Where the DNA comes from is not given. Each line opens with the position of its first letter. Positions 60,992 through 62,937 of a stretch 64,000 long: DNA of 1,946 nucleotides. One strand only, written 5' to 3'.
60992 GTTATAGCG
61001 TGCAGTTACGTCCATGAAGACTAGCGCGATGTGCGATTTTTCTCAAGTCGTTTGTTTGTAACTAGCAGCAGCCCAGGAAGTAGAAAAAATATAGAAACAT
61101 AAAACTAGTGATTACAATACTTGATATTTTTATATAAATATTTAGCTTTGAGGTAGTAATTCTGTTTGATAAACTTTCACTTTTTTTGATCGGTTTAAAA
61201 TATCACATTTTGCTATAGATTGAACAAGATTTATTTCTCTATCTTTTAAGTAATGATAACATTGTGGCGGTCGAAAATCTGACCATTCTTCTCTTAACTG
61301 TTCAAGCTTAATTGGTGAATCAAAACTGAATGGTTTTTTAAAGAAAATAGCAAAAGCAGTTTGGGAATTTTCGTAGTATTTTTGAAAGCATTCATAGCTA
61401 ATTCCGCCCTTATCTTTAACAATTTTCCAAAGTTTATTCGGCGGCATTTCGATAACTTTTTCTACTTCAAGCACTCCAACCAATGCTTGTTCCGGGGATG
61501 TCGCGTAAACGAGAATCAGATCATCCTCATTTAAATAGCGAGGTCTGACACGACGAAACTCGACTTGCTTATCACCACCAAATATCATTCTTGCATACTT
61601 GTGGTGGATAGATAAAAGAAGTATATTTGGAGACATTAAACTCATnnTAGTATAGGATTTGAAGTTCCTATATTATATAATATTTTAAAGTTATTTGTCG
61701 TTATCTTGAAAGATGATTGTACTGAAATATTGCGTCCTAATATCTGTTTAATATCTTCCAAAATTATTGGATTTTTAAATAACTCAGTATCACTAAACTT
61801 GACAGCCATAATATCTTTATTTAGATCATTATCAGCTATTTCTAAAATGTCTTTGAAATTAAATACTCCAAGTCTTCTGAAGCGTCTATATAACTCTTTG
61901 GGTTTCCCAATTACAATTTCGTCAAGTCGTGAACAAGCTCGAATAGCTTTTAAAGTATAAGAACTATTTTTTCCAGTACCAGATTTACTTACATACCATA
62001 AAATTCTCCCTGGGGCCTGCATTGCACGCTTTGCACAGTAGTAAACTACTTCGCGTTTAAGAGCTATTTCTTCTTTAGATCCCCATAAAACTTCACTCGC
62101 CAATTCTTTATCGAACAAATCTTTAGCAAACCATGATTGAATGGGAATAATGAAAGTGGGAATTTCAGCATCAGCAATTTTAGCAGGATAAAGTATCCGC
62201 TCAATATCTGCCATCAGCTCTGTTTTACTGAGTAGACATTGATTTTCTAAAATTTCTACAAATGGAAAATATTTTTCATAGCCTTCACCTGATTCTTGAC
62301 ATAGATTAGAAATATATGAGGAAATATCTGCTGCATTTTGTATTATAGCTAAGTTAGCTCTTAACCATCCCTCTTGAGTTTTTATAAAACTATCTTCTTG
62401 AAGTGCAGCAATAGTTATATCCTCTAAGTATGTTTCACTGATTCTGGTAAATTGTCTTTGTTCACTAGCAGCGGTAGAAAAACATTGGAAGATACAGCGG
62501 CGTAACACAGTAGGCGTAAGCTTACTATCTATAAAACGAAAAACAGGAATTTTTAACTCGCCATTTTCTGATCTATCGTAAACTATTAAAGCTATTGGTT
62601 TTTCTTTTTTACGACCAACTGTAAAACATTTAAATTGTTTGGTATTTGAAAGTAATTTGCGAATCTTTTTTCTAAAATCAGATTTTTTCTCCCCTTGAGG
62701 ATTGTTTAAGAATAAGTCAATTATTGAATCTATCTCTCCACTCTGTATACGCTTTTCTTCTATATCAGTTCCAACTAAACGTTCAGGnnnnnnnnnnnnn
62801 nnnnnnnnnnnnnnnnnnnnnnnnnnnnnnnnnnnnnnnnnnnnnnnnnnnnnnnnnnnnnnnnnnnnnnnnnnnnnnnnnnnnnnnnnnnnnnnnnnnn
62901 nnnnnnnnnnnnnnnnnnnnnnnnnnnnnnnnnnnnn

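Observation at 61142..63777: Translationally coupled GNAT-PIN-EVE-like + ASCH operon: candidate RNA/base acetylation write-read-cut system (possible defence or TA module)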

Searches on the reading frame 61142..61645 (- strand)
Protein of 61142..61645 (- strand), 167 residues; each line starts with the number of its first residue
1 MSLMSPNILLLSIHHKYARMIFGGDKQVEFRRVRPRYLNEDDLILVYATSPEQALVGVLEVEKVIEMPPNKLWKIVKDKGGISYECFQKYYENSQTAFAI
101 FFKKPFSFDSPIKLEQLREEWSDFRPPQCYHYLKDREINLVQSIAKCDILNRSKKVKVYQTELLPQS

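Call 3: search_protein_families(library=pfam, proteins=[window:61142-61645:-], max_evalue=1)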
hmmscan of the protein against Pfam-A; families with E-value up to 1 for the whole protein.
window:61142-61645:- (167 aa): 3 families
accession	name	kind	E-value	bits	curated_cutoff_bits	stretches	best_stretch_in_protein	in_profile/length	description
PF04266.20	ASCH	-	2.7e-06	28.4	21.2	1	11-103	1-100/103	ASCH domain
PF01878.24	EVE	-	0.052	14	23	1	36-72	38-75/145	EVE domain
PF10532.14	Plant_all_beta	-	0.062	14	30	1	32-74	23-67/114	Plant specific N-all beta domain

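Call 4: search_protein_families(library=padloc, proteins=[window:61142-61645:-], max_evalue=1)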
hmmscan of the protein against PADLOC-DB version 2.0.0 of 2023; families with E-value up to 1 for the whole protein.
window:61142-61645:- (167 aa): 6 families
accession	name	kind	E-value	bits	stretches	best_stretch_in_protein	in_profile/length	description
PDLC04425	PDC-M11B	-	6.5e-34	115.3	1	9-138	3-127/132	-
PDLC04424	PDC-M11B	-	4.2e-31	105.8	1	8-141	9-137/142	-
PDLC04423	PDC-M11B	-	5.4e-22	76.5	1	11-144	1-129/164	-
PDLC04422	PDC-M11A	-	9.1e-06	22.8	1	36-141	376-488/501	-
PDLC04417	PDC-M11A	-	0.0023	15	1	37-119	383-466/501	-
PDLC04421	PDC-M11A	-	0.019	11.7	1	36-142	375-481/486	-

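Call 5: search_protein_families(library=ncbifam, proteins=[window:61142-61645:-], max_evalue=1)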
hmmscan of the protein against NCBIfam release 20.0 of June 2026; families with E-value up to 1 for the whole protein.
window:61142-61645:- (167 aa): 1 family
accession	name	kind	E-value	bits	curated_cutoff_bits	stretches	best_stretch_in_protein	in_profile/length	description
NF008917.0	PRK12279.1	equivalog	2.9e-11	43.2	526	1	7-134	189-311/311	50S ribosomal protein L22/unknown domain fusion protein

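Call 11: find_homologous_proteins(query=window:61142-61645:-)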
Query window:61142-61645:- (167 aa): 51 proteins with E <= 0.001 among 68 candidates.
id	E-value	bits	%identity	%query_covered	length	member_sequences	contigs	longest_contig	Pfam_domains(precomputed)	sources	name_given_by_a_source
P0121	4.5e-103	360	95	100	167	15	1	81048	PF04266.21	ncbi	ncbi:MAG: ASCH domain-containing protein [Nostoc sp.]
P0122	5.3e-83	294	79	99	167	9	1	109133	PF04266.21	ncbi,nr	ncbi:ASCH domain-containing protein [Anabaena cylindrica UHCC 0172]|nr:ASCH domain-containing protei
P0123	5.9e-82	291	78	98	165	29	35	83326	PF04266.21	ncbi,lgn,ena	ncbi:MAG: ASCH domain-containing protein [Dolichospermum sp.]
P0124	3.9e-81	288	78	99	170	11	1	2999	PF04266.21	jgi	-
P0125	1.2e-79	283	76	100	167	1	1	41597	PF04266.21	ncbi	-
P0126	5.2e-79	281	76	99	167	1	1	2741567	PF04266.21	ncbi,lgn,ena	-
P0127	8.0e-79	281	77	100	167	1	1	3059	PF04266.21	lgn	-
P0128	4.4e-77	275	78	98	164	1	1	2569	PF04266.21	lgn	-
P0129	8.1e-77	274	76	100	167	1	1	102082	PF04266.21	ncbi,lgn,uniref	ncbi:ASCH domain-containing protein [Anabaena sp. CCY 9402-a]|uniref:ASCH domain-containing protein 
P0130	2.1e-76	273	76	99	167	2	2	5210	PF04266.21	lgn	-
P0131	3.4e-76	272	76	98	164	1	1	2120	PF04266.21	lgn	-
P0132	4.7e-75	269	75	98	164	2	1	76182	PF04266.21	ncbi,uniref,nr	ncbi:ASCH domain-containing protein [Iningainema tapete]|uniref:ASCH domain-containing protein n=1 T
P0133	1.2e-74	267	76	99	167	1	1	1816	PF04266.21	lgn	-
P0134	2.4e-74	266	71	100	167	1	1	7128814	PF04266.21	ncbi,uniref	ncbi:ASCH domain-containing protein [Aliinostoc sp. HNIBRCY26]|uniref:ASCH domain-containing protein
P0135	3.7e-74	266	74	96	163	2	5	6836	PF04266.21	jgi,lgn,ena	-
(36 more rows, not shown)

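Call 47: search_solved_structures(query=A2, max_evalue=1, show_alignments=2)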
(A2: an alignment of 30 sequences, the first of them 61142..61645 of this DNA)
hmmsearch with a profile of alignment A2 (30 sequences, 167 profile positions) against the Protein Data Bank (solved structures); distinct sequences matched with E-value up to 1: 9.
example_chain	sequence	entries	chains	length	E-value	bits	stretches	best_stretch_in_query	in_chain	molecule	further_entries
5y6c_A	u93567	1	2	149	8.1e-27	96.9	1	8-146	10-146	Helix-turn-helix domain-containing protein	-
5gus_A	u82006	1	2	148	9e-27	96.8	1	8-146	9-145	Helix-turn-helix domain-containing protein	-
5guq_A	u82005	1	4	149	9.2e-27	96.7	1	8-146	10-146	Helix-turn-helix domain-containing protein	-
5y6b_A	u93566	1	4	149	5.9e-26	94.1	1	8-146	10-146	Helix-turn-helix domain-containing protein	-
2dp9_A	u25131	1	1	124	0.01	18.5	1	4-113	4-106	Hypothetical protein TTHA0113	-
1wk2_A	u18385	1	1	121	0.02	17.6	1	11-113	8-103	HYPOTHETICAL PROTEIN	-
2kku_A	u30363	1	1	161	0.31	13.7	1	14-126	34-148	Uncharacterized protein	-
1xne_A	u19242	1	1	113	0.34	13.6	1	11-47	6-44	hypothetical protein PF0469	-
2oux_A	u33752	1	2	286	0.89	12.2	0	38-87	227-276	Magnesium transporter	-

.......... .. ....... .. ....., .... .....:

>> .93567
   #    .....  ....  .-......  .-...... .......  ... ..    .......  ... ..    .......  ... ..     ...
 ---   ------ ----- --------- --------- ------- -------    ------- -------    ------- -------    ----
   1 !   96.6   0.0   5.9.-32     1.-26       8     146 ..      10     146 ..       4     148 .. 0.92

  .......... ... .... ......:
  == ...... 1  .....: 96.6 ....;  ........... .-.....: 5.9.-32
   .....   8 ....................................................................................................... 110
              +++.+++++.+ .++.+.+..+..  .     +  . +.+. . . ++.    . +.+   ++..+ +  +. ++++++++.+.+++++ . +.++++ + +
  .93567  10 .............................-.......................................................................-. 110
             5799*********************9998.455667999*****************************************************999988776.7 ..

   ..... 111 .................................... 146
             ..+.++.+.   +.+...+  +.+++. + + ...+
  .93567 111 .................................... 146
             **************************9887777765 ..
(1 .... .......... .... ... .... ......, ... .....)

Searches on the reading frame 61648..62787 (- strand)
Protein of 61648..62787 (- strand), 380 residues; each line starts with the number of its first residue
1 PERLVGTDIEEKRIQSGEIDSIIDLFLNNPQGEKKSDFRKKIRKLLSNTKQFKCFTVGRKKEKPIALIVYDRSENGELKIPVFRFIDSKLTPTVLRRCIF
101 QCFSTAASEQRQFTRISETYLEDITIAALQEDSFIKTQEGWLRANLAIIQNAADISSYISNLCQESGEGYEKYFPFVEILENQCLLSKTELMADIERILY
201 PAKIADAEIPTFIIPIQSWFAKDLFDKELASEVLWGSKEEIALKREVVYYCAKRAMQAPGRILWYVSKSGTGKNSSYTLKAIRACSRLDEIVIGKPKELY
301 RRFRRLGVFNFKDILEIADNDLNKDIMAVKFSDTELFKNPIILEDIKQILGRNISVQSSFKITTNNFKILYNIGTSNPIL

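Call 67: predict_structure(alignment_id=A3)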
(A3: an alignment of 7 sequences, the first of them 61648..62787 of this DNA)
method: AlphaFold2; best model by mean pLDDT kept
length: 380 residues; sequences in the alignment: 7
mean_pLDDT: 53.8   pTM: 0.41
mean pLDDT of the five models: 53.8, 51.8, 47.0, 41.4, 37.8
residues with pLDDT >= 90: 0; 70-90: 61; 50-70: 171; < 50: 148
segments of 3 or more residues with pLDDT < 50: 1-6, 74-80, 200-287, 306-308, 332-341, 348-380
pLDDT, mean of each block of 10 residues (from residue 1): 44 62 65 64 63 53 63 47 61 69 64 65 74 70 70 73 59 68 70 59 32 39 35 33 31 27 33 37 47 70 55 70 66 44 51 41 36 30
secondary structure, 60 per line:
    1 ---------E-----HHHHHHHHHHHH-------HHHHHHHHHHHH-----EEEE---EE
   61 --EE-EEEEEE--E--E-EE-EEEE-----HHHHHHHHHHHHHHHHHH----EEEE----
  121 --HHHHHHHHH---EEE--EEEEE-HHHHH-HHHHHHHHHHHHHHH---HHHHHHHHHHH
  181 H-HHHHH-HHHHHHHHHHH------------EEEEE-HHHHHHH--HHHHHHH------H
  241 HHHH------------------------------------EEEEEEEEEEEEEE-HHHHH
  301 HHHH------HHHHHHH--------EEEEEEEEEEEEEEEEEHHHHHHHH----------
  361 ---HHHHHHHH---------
elements in order: H16-27 H35-46 E52-55 E66-71 E82-85 H91-108 E113-116 H123-131 E135-137 E140-144 H146-150 H152-166 H170-181 H183-187 H189-199 E212-216 H218-224 H227-233 H240-244 E281-294 H296-304 H311-317 E326-342 H343-350 H364-371

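Call 75: fold_search(model_id=the predicted structure, library=pdb)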
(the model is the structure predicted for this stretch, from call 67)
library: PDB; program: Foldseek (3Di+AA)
matches with E <= 10: 547; with E <= 0.001: 0
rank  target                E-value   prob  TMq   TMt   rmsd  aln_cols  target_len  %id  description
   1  3g8w_D                1.1e-03  1.00  0.26  0.53   6.0       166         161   13  Crystal structure of a probable acetyltransferase from Staphylococcus epidermidis ATCC 12228 (released 2009-03-03)
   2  8osp_A                1.4e-03  1.00  0.27  0.54   5.0       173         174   13  GCN5-related N-Acetyltransferase from Lactobacillus curiae (released 2023-07-05)
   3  5y6c_A                2.9e-03  1.00  0.17  0.41  10.1        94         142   18  Crystal structure of ZmASCH S128A mutant protein from Zymomonas mobilis (released 2018-07-18)
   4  3fix_A                3.1e-03  1.00  0.26  0.51   5.4       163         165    8  Crystal structure of a putative n-acetyltransferase (ta0374) from thermoplasma acidophilum (released 2009-01-13)
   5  7kx2_B                3.6e-03  1.00  0.26  0.49   5.8       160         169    9  Spermidine N-acetyltransferase SpeG F149A mutant from Vibrio cholerae (released 2020-12-16)
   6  6vfn_A                3.6e-03  1.00  0.26  0.50   6.4       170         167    5  Crystal structure of SpeG allosteric polyamine acetyltransferase from Bacillus thuringiensis in complex with spermine (released 2020-02-19)
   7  5y6b_B                4.6e-03  1.00  0.19  0.43  11.2       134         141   17  Crystal structure of ZmASCH Y47F mutant protein from Zymomonas mobilis (released 2018-07-18)
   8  4xpk                  5.1e-03  1.00  0.25  0.55   5.4       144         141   14  The crystal structure of Campylobacter jejuni N-acetyltransferase PseH (released 2015-03-18)
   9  3ddd                  5.1e-03  1.00  0.24  0.32   4.3       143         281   10  Crystal structure of A Putative Acetyltransferase (NP_142035.1) from PYROCOCCUS HORIKOSHII at 2.25 A resolution (released 2008-06-24)
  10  3g8w_B                5.4e-03  1.00  0.27  0.54   5.3       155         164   12  Crystal structure of a probable acetyltransferase from Staphylococcus epidermidis ATCC 12228 (released 2009-03-03)
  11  7kwh_F                6.0e-03  1.00  0.26  0.51   5.5       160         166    9  Spermidine N-acetyltransferase SpeG K23-Y30 chimera from Vibrio cholerae and hSSAT (released 2020-12-16)
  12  5guq_C                6.0e-03  1.00  0.19  0.40   7.5       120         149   18  Crystal structure of ASCH from Zymomonas mobilis (released 2017-08-30)
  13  6vfm_A                6.4e-03  1.00  0.26  0.51   6.2       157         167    7  Crystal structure of SpeG allosteric polyamine acetyltransferase from Bacillus thuringiensis (released 2020-02-19)
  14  5y6b_A                6.4e-03  0.99  0.19  0.42  12.3       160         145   16  Crystal structure of ZmASCH Y47F mutant protein from Zymomonas mobilis (released 2018-07-18)
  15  5cnp_A                7.1e-03  1.00  0.26  0.50   6.4       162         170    9  X-ray crystal structure of Spermidine n1-acetyltransferase from Vibrio cholerae. (released 2015-07-29)
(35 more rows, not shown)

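Call 88: search_solved_structures(query=A3, max_evalue=5, show_alignments=1)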
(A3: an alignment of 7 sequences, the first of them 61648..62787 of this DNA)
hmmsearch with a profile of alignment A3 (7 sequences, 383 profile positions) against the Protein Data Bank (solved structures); distinct sequences matched with E-value up to 5: 3.
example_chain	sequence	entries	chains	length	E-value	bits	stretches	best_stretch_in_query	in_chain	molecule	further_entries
9b7u_H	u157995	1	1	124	0.44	12.7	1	228-273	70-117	Fab3-4 heavy chain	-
4w6x_B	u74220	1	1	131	0.91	11.7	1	227-268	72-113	Nanobody NbFedF7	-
9e2v_A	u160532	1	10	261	1.1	11.4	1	105-195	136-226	TraT complement resistance protein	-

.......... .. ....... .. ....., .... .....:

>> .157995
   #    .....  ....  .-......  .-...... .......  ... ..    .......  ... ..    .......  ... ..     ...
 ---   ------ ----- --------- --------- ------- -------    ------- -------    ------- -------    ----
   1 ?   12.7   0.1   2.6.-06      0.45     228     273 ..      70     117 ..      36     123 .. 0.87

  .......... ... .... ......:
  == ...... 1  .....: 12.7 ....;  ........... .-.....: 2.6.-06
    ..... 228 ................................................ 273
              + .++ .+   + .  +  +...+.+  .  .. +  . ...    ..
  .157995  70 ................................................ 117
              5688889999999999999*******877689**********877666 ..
